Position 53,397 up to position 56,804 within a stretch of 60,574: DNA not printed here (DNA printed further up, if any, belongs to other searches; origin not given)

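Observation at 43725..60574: Minus-strand array autotransporter-PAAR-kinase(FGE)-TpsB-TpsA converging on the T6SS fha/pppA operon: a possible kinase-wired secretion module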

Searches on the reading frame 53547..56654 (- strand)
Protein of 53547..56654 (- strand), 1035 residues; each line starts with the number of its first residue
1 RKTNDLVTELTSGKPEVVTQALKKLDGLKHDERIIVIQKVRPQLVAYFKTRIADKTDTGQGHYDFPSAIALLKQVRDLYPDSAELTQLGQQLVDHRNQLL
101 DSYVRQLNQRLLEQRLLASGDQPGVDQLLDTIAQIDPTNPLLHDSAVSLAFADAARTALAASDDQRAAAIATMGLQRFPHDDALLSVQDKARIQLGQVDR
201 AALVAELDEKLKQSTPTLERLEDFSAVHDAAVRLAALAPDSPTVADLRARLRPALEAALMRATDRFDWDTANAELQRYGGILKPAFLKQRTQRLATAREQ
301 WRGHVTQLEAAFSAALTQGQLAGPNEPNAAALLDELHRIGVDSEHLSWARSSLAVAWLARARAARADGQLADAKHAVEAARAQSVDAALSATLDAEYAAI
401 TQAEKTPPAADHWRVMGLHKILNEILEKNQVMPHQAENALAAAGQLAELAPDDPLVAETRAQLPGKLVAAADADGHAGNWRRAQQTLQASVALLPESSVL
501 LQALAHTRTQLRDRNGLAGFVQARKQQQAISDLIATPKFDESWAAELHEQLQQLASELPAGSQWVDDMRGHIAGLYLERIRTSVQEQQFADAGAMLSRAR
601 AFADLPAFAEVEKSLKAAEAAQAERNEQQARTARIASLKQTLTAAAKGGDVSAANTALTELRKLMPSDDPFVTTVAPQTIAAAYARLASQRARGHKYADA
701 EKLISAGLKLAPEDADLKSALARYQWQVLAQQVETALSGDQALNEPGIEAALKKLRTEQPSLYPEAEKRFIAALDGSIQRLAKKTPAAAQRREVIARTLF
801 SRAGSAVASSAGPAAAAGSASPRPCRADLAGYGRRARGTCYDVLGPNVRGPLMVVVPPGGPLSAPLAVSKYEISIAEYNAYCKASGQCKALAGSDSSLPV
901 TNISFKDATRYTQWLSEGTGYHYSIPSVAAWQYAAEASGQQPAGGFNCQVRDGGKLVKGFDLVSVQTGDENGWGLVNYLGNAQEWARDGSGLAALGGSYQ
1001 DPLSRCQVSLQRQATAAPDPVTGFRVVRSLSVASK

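Call 89: search_protein_representatives(protein=window:53547-56654:-)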
Query: 1035 residues. Proteins with E-value up to 0.001 (for the whole library): 9209; up to 1e-10: 1016; up to 1e-30: 391. The best 150 are listed.
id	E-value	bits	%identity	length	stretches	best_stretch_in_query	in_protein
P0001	0.0e+00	1237.9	60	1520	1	1-1034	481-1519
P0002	3.8e-170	584.8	50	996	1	2-621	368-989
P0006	5.6e-165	567.7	33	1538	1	2-1031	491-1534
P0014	5.6e-160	551.1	34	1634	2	3-744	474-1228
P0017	4.2e-158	544.9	37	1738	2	2-791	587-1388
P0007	4.4e-157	541.6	35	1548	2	3-825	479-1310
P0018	3.5e-155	535.3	35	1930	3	805-1032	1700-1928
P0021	9.0e-154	530.6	31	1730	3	5-788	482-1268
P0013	3.0e-149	515.6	34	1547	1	6-1031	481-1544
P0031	1.2e-144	500.5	32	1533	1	10-1030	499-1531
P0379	8.0e-144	497.7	35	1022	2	610-1032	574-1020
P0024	1.1e-142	493.9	34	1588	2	3-824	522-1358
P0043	5.3e-134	465.2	34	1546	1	5-1030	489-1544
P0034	1.5e-133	463.7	31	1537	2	6-828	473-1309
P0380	2.4e-129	449.8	32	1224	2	732-1030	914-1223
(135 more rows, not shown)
